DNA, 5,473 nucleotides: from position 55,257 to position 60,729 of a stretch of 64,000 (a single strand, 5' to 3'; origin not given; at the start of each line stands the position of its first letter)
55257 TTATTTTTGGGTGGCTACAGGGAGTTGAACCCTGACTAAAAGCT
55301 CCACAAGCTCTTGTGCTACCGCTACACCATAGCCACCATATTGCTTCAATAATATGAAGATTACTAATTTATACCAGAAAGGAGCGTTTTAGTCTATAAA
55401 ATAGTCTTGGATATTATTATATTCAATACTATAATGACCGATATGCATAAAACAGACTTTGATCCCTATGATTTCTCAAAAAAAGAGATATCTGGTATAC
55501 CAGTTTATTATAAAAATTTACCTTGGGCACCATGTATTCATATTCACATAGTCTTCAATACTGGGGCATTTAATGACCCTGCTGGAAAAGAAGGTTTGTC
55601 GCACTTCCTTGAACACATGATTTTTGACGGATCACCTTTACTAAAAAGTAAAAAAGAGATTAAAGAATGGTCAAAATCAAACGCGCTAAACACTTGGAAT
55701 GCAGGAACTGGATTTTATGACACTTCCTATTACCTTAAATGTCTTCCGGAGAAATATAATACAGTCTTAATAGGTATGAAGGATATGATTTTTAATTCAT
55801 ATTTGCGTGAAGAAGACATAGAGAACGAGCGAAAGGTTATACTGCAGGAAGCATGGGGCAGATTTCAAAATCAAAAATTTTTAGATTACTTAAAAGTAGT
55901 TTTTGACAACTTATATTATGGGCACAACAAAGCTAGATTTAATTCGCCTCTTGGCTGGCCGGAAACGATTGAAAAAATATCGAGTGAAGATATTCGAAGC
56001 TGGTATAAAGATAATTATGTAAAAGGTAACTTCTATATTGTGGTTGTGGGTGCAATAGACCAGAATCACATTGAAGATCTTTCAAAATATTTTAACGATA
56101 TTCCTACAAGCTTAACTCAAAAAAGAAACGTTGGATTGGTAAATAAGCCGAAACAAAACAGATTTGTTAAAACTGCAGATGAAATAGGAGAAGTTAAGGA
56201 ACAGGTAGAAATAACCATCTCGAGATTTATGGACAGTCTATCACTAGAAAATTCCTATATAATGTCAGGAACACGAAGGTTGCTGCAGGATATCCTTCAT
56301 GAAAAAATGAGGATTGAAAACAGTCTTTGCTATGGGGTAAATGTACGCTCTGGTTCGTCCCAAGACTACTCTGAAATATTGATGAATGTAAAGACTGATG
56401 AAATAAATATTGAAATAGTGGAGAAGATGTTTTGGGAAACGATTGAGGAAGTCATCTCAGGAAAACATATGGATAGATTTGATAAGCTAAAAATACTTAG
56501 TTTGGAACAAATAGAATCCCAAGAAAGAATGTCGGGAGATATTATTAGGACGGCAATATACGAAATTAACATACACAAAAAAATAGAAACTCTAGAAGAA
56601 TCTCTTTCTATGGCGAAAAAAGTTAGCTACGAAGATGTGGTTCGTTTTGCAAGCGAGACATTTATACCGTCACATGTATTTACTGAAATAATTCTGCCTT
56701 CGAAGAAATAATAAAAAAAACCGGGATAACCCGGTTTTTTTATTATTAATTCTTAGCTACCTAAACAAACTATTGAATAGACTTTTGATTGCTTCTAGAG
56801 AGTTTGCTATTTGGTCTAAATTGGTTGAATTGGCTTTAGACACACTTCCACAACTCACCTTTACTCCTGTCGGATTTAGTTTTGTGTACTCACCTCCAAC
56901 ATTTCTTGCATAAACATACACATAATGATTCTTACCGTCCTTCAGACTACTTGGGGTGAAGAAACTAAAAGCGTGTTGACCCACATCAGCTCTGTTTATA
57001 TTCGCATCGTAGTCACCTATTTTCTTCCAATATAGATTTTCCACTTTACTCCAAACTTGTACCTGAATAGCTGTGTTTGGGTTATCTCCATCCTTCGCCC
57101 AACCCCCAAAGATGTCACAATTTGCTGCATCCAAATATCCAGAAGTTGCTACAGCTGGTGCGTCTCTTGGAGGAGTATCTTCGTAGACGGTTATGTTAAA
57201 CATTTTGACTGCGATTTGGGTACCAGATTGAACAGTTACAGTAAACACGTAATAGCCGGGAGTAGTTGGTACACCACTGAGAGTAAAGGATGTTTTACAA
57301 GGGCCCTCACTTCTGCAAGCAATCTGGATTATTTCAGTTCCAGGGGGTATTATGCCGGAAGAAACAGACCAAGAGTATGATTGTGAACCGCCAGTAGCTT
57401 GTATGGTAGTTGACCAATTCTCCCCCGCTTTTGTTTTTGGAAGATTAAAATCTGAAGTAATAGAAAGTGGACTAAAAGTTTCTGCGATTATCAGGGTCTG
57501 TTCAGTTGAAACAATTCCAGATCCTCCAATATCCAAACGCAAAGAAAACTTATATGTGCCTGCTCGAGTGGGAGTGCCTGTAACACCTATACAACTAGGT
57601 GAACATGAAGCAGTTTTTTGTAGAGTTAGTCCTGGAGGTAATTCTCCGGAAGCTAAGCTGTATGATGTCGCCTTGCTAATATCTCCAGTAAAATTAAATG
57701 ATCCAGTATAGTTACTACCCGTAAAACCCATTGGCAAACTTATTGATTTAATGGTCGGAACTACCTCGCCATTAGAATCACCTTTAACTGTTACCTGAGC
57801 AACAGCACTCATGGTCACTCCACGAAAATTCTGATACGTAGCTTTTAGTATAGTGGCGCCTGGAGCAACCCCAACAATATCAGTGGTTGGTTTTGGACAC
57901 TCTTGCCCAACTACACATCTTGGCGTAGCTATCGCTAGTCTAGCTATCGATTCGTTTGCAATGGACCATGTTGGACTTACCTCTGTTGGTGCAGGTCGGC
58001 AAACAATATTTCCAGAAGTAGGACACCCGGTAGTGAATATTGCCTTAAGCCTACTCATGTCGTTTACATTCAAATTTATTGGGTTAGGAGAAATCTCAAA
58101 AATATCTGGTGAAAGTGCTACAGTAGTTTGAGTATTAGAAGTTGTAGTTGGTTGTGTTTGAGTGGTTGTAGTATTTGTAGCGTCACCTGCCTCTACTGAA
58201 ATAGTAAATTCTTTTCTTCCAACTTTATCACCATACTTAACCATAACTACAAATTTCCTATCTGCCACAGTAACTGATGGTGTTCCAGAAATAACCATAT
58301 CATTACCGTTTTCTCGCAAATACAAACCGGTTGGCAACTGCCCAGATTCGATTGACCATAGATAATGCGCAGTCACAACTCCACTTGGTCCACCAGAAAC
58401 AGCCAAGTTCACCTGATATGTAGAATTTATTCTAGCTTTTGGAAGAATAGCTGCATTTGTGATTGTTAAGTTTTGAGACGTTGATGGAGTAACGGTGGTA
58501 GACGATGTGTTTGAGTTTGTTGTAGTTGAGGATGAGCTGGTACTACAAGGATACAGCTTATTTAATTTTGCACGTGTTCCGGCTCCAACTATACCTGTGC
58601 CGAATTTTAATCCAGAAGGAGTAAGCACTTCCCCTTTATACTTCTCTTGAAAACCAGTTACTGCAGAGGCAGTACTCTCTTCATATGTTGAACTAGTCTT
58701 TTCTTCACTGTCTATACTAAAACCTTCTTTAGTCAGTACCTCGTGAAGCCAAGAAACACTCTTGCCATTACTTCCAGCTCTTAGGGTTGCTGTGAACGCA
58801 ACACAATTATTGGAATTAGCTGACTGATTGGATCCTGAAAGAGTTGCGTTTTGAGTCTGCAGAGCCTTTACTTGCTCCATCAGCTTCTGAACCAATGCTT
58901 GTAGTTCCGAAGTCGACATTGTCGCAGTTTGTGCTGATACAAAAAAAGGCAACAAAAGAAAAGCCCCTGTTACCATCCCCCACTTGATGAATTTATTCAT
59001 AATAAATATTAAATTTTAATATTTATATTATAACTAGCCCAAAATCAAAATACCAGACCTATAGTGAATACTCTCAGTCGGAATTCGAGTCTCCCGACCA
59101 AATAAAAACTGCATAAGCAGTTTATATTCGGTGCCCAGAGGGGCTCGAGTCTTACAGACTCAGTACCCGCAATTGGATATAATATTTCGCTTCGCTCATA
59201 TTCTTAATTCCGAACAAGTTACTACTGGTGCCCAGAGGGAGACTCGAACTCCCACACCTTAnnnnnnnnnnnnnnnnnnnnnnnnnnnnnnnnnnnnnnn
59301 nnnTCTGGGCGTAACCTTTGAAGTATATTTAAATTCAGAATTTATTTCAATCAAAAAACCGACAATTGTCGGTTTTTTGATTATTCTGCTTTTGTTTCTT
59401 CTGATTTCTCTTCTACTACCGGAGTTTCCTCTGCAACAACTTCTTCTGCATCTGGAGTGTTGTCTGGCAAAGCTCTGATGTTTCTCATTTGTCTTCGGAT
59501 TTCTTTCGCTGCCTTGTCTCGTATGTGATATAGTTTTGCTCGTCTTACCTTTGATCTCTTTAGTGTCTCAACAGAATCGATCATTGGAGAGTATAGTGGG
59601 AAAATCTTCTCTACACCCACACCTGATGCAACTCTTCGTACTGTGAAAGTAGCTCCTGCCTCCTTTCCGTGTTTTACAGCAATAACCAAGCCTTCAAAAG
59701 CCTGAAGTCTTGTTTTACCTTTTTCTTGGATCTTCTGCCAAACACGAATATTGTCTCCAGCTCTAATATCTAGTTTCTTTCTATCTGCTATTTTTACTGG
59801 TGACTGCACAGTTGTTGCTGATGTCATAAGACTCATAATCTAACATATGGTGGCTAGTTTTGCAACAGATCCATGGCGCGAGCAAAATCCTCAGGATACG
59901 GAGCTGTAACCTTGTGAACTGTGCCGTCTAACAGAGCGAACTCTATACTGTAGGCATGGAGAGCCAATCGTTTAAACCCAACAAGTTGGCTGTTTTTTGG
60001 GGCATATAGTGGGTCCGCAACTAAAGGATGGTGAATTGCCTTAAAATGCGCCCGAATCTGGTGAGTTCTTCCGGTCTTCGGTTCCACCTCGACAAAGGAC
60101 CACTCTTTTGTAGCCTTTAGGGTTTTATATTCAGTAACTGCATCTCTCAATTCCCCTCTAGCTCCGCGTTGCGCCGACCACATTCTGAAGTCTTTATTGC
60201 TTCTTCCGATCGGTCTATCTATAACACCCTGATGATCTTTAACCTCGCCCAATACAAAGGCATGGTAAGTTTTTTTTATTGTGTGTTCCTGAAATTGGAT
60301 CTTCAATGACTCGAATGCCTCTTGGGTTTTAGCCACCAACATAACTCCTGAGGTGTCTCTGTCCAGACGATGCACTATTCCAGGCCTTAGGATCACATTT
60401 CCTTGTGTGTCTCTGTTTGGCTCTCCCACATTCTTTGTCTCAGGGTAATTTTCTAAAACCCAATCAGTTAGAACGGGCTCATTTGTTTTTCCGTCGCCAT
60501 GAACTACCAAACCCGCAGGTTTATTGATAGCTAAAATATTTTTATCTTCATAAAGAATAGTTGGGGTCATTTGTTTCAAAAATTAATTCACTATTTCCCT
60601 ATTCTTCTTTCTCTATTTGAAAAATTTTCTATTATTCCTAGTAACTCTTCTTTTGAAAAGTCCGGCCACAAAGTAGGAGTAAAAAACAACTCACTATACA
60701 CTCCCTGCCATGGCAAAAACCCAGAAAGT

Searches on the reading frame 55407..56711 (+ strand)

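Call 16: search_protein_families(library=pfam, proteins=[window:55407-56711:+])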
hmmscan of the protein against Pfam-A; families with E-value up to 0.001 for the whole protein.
window:55407-56711:+ (434 aa): 2 families
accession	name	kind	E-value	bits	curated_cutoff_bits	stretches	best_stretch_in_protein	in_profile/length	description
PF00675.25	Peptidase_M16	-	4e-18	66.2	22.3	1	37-149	6-116/149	Insulinase (Peptidase family M16)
PF05193.26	Peptidase_M16_C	-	7e-18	65.6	23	1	190-361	1-177/181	Peptidase M16 inactive domain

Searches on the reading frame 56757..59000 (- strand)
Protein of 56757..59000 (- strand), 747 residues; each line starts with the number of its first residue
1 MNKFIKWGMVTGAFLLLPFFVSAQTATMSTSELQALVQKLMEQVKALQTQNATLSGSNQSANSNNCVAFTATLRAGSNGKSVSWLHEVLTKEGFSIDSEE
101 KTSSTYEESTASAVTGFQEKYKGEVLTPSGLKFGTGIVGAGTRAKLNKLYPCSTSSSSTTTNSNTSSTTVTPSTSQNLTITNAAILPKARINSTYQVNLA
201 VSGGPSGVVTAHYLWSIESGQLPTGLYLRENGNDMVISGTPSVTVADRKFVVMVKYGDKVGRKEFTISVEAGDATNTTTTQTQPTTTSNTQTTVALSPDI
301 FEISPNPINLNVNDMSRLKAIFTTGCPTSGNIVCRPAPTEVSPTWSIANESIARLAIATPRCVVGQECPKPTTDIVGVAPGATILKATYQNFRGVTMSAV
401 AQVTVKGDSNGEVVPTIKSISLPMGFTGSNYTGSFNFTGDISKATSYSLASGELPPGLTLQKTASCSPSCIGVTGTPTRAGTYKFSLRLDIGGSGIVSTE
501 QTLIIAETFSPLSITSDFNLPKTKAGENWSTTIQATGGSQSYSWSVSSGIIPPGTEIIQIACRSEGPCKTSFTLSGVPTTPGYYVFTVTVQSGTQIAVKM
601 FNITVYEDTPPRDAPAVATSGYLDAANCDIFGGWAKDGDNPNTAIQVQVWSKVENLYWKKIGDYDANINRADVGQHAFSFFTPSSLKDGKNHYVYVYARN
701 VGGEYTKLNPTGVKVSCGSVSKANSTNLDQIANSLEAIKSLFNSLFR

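Call 35: search_protein_families(library=pfam, proteins=[window:56757-59000:-], max_evalue=0.01)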
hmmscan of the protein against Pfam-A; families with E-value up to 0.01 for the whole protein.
window:56757-59000:- (747 aa): 1 family
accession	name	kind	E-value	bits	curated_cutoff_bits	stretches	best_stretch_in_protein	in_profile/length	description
PF01471.23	PG_binding_1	-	0.0033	18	23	0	79-145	2-56/57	Putative peptidoglycan binding domain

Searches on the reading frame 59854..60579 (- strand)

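Call 47: search_protein_families(library=pfam, proteins=[window:59854-60579:-])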
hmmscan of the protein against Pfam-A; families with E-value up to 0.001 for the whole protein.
window:59854-60579:- (241 aa): 1 family
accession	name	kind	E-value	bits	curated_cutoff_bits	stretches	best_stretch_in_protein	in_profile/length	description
PF00849.27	PseudoU_synth_2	-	1.2e-31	110.4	26.8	1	14-180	1-151/152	RNA pseudouridylate synthase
